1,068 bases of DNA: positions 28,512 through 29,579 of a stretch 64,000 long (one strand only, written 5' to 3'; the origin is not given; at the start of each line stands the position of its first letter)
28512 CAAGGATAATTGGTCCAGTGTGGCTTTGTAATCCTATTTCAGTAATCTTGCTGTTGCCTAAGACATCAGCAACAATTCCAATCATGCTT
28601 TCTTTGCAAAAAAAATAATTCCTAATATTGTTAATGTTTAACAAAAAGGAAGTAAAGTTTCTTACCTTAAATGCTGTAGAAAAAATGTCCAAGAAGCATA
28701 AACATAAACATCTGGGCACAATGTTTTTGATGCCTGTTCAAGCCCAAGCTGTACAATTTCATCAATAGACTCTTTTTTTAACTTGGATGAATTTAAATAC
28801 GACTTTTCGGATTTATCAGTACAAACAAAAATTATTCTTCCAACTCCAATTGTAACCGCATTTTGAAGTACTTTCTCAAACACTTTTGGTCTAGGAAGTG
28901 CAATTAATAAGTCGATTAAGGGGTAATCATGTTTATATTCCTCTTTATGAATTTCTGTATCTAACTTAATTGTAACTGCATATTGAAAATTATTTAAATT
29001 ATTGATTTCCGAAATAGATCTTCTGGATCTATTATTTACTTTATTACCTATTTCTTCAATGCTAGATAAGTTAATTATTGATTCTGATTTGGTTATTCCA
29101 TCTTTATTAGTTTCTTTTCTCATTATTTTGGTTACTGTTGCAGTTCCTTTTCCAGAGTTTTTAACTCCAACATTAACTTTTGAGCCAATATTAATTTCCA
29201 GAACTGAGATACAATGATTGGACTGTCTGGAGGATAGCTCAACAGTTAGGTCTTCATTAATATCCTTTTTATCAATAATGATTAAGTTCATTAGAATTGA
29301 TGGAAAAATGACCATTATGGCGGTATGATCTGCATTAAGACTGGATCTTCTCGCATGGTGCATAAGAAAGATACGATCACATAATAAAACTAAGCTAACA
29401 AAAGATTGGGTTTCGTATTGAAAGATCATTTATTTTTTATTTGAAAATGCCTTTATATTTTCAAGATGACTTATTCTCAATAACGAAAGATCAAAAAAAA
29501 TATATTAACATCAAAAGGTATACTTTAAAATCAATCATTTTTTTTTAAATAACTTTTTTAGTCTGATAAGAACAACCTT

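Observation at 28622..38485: Intron hotspot: at least 14 mini-introns (42-52 nt) in about 10 kb of an otherwise intron-poor region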

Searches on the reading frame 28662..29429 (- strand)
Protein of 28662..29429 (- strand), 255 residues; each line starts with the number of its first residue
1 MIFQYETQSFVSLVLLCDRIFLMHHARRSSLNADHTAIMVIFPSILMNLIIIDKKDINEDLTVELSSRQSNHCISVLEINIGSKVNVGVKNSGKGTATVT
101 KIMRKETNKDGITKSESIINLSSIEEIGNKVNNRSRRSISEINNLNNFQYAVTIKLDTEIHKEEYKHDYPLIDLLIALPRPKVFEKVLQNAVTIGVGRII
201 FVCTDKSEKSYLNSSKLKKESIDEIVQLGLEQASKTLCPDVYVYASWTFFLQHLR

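Call 4: search_protein_families(library=pfam, proteins=[window:28662-29429:-], max_evalue=0.01)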
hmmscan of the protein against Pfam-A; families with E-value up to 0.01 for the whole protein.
window:28662-29429:- (255 aa): 3 families
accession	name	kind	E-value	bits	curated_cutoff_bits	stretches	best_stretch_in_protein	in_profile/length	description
PF04452.19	Methyltrans_RNA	-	6.9e-14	52.2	23.9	1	172-253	7-88/165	RNA methyltransferase domain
PF20260.4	PUA_4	-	0.00074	20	23.9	1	66-106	2-42/48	RNA methyltransferase PUA domain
PF22661.2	CO4A-B_CUB_C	-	0.0037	17.8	27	1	63-102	25-64/67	Complement C4A/B CUB C-terminal domain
